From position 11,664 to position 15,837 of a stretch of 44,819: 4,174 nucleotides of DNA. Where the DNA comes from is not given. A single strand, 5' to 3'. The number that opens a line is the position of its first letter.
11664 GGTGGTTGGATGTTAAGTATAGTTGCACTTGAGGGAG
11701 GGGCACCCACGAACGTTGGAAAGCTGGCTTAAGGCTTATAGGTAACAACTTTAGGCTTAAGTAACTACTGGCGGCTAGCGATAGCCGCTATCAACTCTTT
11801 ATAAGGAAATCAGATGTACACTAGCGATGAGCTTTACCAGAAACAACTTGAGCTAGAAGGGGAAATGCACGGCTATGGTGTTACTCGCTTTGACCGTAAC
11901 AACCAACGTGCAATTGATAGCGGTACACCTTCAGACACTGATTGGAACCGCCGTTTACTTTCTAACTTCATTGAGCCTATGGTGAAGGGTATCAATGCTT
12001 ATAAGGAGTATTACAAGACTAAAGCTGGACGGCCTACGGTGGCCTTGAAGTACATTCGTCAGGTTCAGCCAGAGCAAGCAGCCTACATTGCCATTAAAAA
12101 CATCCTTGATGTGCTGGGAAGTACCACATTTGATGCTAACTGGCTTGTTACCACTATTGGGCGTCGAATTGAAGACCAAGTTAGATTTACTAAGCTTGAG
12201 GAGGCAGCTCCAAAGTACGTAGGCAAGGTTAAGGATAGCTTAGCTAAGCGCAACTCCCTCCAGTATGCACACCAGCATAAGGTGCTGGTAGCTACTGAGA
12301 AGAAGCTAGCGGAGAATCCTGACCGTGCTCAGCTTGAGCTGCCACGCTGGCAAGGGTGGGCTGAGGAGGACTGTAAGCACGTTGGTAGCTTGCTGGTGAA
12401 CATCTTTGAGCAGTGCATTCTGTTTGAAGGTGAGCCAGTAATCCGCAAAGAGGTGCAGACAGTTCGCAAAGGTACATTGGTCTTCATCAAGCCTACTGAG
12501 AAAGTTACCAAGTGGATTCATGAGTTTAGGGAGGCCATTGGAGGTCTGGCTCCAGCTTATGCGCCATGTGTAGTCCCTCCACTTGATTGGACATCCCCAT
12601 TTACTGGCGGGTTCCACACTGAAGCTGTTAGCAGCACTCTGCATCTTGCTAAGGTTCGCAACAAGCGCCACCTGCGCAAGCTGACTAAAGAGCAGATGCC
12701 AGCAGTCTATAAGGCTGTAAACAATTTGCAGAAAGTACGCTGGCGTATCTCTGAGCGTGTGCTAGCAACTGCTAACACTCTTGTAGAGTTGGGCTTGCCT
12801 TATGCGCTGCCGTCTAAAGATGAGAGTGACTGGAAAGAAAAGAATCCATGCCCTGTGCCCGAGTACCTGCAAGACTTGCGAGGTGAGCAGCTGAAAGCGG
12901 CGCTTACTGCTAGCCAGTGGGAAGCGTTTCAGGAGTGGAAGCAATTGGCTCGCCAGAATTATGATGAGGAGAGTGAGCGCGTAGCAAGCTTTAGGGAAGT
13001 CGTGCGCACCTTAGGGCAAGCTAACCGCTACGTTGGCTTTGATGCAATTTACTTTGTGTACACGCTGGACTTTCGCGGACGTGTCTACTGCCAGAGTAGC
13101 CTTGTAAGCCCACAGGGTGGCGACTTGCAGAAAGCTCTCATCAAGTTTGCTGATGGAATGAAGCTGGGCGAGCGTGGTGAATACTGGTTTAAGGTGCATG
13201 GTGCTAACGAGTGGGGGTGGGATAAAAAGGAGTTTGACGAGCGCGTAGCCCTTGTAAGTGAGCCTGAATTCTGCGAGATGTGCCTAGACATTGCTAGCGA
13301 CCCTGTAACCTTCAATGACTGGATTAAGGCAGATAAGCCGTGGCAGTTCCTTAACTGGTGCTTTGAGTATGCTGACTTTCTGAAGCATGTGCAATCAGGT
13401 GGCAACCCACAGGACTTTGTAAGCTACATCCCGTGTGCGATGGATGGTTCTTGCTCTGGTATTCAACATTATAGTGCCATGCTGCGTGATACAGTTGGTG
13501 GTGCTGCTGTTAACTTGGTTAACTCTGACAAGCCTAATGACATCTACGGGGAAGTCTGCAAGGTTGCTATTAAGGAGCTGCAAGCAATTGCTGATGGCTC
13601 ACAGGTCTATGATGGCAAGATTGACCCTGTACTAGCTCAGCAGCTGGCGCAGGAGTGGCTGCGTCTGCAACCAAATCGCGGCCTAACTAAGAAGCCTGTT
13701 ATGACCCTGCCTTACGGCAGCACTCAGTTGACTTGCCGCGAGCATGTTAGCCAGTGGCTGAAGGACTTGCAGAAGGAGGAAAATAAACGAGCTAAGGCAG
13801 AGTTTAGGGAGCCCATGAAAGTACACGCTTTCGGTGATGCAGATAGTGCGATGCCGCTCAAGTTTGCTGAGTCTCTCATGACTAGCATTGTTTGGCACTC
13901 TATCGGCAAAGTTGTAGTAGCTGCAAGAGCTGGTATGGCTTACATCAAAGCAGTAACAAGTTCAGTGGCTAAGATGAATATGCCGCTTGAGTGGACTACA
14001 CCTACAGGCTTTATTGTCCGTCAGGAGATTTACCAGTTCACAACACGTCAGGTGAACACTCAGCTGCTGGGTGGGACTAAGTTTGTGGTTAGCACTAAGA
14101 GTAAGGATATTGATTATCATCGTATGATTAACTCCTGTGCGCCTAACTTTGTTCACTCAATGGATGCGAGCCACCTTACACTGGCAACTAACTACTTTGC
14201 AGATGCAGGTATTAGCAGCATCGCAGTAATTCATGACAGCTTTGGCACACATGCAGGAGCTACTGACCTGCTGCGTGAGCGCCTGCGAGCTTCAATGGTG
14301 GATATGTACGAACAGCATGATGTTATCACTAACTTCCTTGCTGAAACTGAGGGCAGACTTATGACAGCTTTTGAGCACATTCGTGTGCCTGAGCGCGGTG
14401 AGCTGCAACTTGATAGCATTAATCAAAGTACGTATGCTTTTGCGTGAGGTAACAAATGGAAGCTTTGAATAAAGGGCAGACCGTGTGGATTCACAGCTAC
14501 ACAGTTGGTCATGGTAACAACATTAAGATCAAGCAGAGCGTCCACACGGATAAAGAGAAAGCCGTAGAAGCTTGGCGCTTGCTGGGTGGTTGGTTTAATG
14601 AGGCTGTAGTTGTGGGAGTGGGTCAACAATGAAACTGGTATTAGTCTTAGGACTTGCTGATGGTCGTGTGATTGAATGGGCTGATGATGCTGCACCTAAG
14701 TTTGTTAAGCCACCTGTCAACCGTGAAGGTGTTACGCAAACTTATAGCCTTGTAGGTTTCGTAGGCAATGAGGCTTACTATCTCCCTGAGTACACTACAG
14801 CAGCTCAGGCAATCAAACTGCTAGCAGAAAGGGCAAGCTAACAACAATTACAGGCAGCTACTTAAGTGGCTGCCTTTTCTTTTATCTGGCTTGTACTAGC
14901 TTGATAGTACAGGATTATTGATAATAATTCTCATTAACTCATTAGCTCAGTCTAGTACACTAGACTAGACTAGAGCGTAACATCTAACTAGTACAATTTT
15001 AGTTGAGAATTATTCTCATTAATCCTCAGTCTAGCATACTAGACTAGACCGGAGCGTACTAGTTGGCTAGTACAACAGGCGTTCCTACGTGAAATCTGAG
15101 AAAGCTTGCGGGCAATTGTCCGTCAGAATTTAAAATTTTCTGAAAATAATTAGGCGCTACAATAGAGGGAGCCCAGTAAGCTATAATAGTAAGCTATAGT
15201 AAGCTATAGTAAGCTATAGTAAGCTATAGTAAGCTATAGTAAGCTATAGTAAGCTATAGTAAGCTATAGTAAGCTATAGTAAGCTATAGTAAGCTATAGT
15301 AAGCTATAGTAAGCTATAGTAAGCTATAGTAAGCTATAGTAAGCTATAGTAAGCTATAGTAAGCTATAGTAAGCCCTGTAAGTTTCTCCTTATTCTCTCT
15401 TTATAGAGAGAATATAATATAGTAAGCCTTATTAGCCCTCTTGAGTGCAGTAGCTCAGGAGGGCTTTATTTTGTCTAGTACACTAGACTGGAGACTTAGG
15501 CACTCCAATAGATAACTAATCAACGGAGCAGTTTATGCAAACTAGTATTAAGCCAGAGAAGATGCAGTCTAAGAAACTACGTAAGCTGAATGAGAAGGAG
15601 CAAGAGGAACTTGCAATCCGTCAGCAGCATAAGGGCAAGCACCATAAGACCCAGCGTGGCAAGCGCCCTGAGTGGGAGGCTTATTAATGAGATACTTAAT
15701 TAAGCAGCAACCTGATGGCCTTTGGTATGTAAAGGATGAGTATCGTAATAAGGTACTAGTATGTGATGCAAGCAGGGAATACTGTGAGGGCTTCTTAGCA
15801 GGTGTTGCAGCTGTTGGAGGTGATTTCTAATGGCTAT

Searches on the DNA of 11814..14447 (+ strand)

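Call 5: search_dna_similar(query=window:11814-14447:+, collection=phages, mode=near, max_rows=30)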
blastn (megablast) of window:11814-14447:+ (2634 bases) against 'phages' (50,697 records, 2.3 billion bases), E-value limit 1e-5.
Records with a match: 11; places in all: 11; records where one place covers at least 80% of the query: 9.
Best place of each record, by identity: 95-99% 4; 90-95% 6; 60-80% 1.
By first word of the organism name: Klebsiella 5; Pectobacterium 2; Escherichia 2; Pseudomonas 1; Vibrio 1.
By host as written in the record: Pectobacterium carotovorum subsp. carotovorum PB29 2; Escherichia coli 2; Klebsiella sp. M6 1; Klebsiella pneumoniae 1; Klebsiella pneumoniae Kp677 1; - 1; Vibrio cholerae 1; Klebsiella quasipneumoniae 1; and 1 more.
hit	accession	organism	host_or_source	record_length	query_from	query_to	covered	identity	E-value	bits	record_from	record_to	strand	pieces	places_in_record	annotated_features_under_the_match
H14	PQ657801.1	Klebsiella phage Roth32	Klebsiella sp. M6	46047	1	2634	100%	95.7%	0e+0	4239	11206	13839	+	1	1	DNA-dependent RNA polymerase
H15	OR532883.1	Klebsiella phage RCIP0089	Klebsiella pneumoniae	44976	1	2634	100%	95.7%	0e+0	4233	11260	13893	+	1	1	DNA-directed RNA polymerase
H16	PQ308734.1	Klebsiella phage vB_Kp_Z1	Klebsiella pneumoniae Kp677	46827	1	2634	100%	95.3%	0e+0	4178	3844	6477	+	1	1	RNA polymerase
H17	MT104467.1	Pseudomonas phage MR4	-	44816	1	2634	100%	94.2%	0e+0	4012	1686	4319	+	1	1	DNA-directed RNA polymerase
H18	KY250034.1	Pectobacterium phage PP99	Pectobacterium carotovorum subsp. ...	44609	1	2634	100%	92.9%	0e+0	3829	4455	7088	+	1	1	DNA-directed RNA polymerase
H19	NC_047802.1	Pectobacterium phage PP99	Pectobacterium carotovorum subsp. ...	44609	1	2634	100%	92.9%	0e+0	3829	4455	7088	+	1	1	RNA polymerase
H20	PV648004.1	Vibrio phage JSF38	Vibrio cholerae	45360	1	2634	100%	92.7%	0e+0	3801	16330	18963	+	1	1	DNA-directed RNA polymerase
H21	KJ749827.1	Escherichia phage ECBP5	Escherichia coli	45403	1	2634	100%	92.4%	0e+0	3757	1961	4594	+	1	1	putative RNA polymerase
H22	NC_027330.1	Escherichia phage ECBP5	Escherichia coli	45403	1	2634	100%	92.4%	0e+0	3757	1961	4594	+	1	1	RNA polymerase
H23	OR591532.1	Klebsiella phage KL01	Klebsiella quasipneumoniae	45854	1114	2496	53%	73.8%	5e-140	505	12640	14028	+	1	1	DNA-directed RNA polymerase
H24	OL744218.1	Klebsiella phage vB_KvaP_F5M1D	Klebsiella variicola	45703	1870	1905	1%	97.2%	1e-6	62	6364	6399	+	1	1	DNA-directed RNA polymerase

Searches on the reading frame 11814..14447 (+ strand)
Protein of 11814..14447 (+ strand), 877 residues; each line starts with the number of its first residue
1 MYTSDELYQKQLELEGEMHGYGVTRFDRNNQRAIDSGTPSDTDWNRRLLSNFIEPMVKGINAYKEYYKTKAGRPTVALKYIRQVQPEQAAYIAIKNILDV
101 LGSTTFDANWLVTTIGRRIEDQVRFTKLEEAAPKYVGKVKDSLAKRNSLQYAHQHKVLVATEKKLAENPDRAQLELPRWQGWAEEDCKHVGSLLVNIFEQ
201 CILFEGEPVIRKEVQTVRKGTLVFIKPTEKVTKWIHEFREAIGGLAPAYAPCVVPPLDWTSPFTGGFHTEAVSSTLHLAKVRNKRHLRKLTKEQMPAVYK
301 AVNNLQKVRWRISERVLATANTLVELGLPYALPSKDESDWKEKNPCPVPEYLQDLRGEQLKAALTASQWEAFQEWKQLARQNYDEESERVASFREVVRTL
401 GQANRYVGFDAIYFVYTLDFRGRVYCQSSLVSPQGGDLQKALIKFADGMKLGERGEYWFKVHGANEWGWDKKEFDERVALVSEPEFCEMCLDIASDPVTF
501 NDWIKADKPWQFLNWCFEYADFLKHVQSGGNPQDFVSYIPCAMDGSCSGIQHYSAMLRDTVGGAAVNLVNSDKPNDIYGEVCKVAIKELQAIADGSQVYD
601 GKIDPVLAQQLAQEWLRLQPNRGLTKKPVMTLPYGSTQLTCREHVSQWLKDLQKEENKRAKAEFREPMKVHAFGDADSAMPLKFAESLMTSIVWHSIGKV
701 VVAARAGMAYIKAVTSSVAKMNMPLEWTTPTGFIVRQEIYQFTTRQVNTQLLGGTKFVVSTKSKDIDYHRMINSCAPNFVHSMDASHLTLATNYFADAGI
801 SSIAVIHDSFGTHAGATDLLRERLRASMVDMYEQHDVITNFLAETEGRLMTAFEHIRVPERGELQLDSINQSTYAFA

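Call 89: search_protein_families(library=pfam, proteins=[window:11814-14447:+], max_evalue=0.01)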
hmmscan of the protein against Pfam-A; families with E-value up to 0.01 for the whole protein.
window:11814-14447:+ (877 aa): 2 families
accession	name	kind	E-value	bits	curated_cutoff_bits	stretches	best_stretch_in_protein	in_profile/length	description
PF00940.24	RNA_pol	-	9e-92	308.7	22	1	450-851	2-374/448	DNA-dependent RNA polymerase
PF14700.11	RPOL_N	-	1e-22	81.4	30.1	1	11-307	2-334/334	DNA-directed RNA polymerase N-terminal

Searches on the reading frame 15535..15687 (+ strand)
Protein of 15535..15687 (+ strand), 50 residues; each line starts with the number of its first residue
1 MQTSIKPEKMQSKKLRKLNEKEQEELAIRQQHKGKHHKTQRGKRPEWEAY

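Call 63: find_encoding_contigs(protein=window:15535-15687:+, flank=1500, max_places=10)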
Protein window:15535-15687:+ (50 aa): 24 contigs read that carry it; 10 places shown.
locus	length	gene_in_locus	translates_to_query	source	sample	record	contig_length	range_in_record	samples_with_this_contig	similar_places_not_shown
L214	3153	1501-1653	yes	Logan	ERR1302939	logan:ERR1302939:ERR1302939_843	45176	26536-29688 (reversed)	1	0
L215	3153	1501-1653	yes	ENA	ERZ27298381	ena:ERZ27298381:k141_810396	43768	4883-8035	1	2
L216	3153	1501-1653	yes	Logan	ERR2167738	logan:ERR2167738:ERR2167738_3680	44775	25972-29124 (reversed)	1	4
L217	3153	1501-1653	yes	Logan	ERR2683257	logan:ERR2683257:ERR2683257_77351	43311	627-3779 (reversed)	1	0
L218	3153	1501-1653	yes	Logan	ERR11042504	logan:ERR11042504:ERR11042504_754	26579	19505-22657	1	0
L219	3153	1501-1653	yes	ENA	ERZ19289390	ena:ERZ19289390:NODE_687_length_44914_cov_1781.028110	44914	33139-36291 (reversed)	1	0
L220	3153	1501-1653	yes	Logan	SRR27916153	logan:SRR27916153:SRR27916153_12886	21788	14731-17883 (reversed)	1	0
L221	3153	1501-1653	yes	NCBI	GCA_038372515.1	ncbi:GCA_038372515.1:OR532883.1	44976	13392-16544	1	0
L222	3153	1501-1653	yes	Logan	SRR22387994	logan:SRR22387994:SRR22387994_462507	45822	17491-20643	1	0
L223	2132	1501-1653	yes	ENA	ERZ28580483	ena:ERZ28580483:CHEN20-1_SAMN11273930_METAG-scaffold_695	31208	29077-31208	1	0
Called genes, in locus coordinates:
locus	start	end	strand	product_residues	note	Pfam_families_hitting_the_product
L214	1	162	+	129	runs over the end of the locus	-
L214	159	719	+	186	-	PF12961:DUF3850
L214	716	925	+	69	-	-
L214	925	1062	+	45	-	-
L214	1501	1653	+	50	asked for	-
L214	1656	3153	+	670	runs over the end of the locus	PF03796:DnaB_C (weak)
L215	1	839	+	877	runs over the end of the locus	PF14700:RPOL_N, PF00940:RNA_pol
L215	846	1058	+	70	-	-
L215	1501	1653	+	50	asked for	-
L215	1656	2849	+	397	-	-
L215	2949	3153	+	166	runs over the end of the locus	PF13392:HNH_3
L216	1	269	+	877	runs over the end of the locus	PF14700:RPOL_N, PF00940:RNA_pol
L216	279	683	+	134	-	-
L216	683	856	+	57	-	-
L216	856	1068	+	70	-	-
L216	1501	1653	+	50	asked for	-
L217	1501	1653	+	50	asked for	-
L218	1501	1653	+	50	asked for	-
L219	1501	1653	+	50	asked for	-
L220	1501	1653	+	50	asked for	-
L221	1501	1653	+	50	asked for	-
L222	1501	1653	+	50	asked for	-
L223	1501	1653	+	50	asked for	-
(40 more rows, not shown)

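Call 89: search_protein_families(library=pfam, proteins=[window:15535-15687:+], max_evalue=0.01)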
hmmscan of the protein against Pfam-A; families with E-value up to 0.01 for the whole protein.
window:15535-15687:+ (50 aa): 0 families

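Call 90: search_protein_families(library=phrogs, proteins=[window:15535-15687:+], max_evalue=0.001)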
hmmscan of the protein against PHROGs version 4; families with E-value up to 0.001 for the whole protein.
window:15535-15687:+ (50 aa): 1 family
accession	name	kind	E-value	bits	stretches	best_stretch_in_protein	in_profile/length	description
phrog_13307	-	unknown function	4.7e-24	85.5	1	1-50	1-50/70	-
